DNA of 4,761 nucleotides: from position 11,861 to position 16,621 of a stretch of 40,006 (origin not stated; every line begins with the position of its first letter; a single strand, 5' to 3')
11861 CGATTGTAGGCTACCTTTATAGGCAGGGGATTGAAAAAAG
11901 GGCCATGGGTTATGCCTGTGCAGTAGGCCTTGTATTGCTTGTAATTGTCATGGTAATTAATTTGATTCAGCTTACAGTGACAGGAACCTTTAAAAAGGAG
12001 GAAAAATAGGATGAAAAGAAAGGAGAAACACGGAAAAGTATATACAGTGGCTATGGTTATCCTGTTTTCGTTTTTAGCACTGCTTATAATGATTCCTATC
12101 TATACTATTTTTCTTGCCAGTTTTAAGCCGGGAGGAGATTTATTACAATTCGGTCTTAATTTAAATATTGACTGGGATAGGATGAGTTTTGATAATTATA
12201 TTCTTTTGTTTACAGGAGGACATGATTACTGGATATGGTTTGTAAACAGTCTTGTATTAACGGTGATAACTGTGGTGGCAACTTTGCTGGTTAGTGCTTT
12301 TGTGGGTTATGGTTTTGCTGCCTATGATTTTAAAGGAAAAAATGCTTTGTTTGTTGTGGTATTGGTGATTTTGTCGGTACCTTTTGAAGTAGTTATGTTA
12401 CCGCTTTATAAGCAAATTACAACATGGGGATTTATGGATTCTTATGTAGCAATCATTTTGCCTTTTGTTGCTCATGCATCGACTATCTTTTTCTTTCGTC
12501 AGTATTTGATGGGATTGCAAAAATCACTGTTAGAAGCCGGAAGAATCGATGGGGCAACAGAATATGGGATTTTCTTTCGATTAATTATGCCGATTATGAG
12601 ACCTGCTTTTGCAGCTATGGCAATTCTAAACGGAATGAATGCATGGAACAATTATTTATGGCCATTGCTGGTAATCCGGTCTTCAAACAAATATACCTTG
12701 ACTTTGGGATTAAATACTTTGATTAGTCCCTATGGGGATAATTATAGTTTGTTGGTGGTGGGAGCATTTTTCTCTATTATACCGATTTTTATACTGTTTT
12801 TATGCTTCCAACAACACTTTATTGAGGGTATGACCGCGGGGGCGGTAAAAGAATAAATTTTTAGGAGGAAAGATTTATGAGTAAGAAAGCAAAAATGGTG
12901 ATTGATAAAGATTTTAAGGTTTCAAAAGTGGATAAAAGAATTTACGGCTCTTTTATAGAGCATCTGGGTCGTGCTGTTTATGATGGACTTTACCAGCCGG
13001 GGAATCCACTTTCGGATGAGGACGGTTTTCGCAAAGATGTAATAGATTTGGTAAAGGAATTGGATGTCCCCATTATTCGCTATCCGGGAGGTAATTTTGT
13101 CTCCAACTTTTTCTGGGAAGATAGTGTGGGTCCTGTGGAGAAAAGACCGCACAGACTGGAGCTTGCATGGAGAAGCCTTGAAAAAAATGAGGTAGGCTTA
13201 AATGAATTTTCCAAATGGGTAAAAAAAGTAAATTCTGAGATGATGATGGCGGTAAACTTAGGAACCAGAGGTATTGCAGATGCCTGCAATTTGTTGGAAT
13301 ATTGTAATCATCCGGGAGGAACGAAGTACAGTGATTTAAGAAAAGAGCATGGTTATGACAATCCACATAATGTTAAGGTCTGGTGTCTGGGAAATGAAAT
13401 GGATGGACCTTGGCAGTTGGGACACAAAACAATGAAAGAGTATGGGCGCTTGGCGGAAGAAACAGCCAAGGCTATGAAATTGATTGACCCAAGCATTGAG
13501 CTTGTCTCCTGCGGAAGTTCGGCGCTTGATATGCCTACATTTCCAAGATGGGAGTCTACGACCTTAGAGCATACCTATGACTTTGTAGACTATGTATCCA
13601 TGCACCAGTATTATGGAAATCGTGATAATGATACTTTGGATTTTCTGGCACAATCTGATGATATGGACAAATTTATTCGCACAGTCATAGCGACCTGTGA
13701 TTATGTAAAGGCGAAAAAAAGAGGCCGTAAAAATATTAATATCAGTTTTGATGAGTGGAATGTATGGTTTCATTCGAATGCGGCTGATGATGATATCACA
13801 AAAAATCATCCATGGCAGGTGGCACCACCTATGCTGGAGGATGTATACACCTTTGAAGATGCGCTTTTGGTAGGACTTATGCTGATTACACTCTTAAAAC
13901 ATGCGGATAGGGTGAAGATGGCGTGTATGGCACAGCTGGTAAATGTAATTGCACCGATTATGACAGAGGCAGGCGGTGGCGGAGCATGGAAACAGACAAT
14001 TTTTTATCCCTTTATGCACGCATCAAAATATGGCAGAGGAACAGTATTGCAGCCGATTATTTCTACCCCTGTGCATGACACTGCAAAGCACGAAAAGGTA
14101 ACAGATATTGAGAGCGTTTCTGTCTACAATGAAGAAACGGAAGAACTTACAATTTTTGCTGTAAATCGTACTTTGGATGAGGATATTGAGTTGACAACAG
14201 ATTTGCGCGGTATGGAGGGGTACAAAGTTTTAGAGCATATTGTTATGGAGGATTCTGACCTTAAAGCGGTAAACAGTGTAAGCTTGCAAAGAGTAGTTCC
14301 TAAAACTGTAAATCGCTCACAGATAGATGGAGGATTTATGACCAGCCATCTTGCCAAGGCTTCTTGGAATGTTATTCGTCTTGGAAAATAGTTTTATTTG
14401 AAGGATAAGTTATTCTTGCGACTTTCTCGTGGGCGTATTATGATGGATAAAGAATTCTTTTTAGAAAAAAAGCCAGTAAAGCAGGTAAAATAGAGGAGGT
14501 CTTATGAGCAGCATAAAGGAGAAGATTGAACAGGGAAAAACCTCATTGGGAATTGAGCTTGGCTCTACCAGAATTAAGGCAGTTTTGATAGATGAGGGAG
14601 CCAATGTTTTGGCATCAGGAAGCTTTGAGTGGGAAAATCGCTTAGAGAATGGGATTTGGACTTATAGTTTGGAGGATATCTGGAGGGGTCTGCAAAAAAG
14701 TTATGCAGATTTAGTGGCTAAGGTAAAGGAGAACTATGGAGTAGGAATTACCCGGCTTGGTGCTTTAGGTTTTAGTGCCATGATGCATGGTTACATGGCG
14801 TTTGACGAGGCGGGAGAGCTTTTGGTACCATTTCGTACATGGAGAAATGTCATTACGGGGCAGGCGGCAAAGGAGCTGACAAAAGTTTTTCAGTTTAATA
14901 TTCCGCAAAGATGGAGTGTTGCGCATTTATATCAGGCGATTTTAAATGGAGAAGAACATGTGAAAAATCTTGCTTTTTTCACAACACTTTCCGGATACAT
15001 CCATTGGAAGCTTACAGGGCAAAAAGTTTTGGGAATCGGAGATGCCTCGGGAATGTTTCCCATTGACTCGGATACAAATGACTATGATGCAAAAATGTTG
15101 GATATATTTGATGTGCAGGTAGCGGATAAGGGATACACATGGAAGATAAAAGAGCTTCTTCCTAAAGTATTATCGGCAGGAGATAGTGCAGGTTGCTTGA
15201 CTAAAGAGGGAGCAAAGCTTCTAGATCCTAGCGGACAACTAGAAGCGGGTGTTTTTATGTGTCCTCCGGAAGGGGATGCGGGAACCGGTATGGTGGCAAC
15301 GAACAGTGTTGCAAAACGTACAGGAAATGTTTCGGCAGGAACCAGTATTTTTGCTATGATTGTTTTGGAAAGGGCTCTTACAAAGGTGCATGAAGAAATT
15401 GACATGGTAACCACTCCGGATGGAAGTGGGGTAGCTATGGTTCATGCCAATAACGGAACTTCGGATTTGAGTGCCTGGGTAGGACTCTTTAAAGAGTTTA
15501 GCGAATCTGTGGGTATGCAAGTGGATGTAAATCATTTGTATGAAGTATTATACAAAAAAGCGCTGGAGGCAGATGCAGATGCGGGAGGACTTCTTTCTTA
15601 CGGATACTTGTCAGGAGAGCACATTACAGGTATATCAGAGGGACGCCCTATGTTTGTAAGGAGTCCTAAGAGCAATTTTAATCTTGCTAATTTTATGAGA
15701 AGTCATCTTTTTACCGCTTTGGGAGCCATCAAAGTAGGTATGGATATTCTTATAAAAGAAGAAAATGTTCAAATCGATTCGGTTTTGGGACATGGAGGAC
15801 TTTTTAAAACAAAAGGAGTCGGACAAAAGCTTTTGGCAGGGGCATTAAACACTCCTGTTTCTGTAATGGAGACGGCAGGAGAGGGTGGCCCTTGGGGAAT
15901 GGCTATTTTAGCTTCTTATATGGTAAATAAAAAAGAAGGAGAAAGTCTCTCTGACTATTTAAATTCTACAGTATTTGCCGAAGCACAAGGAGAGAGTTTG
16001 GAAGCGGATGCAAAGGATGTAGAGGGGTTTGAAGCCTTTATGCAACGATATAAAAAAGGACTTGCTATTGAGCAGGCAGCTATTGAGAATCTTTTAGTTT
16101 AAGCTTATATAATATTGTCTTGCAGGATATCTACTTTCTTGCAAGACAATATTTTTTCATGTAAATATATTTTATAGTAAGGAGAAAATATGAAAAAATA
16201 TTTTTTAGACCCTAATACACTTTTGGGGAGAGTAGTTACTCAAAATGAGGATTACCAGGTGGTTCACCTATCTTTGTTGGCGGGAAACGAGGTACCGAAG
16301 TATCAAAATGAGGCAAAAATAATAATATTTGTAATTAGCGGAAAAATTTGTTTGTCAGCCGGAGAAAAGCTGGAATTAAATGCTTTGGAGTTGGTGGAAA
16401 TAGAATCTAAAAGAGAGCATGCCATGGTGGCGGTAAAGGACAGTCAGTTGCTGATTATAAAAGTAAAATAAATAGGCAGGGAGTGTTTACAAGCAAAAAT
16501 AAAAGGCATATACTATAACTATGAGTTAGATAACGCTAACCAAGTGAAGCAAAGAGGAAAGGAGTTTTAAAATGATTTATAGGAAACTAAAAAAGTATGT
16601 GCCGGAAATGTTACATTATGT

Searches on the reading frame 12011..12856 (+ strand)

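Call 23: search_protein_families(library=pfam, proteins=[window:12011-12856:+], max_evalue=0.001)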
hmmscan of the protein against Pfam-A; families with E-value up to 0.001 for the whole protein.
window:12011-12856:+ (281 aa): 1 family
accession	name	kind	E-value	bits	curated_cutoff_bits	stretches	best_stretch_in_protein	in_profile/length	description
PF00528.27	BPD_transp_1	-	1e-18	68.2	26.4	1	99-271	5-179/184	Binding-protein-dependent transport system inner membrane component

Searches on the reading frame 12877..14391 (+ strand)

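Call 23: search_protein_families(library=pfam, proteins=[window:12877-14391:+], max_evalue=0.001)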
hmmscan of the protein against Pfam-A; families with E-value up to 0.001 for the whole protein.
window:12877-14391:+ (504 aa): 1 family
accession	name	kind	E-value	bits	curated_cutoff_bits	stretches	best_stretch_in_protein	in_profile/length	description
PF06964.18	Alpha-L-AF_C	-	1.8e-49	168.6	27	1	292-496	1-165/165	Alpha-L-arabinofuranosidase C-terminal domain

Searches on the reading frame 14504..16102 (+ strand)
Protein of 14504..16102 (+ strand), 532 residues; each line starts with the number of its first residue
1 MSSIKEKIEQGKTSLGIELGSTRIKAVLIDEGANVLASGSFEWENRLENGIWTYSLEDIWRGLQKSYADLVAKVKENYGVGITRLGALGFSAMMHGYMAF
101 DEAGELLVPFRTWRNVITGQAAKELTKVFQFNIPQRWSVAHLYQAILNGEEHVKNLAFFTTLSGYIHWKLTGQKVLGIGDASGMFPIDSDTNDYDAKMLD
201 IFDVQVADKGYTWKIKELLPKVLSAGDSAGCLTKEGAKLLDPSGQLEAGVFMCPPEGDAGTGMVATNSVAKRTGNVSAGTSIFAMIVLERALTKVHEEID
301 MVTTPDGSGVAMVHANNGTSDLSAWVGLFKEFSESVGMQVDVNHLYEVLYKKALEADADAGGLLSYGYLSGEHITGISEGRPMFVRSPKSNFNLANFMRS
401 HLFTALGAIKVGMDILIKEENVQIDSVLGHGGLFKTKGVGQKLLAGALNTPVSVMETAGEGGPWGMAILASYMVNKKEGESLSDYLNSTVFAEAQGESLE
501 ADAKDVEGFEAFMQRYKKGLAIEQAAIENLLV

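Call 23: search_protein_families(library=pfam, proteins=[window:14504-16102:+], max_evalue=0.001)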
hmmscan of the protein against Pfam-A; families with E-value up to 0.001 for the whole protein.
window:14504-16102:+ (532 aa): 2 families
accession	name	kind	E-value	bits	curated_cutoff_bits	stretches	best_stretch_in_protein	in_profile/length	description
PF02782.22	FGGY_C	-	1.9e-36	126.1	27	1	275-473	2-197/198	FGGY family of carbohydrate kinases, C-terminal domain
PF00370.27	FGGY_N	-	7e-20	72.1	28.8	1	15-239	3-223/245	FGGY family of carbohydrate kinases, N-terminal domain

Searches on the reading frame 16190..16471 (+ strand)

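Call 23: search_protein_families(library=pfam, proteins=[window:16190-16471:+], max_evalue=0.001)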
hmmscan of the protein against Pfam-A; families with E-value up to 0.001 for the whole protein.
window:16190-16471:+ (93 aa): 1 family
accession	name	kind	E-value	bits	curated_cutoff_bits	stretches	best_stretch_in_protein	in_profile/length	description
PF07883.17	Cupin_2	-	0.00061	19.9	27.2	1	31-90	7-67/70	Cupin domain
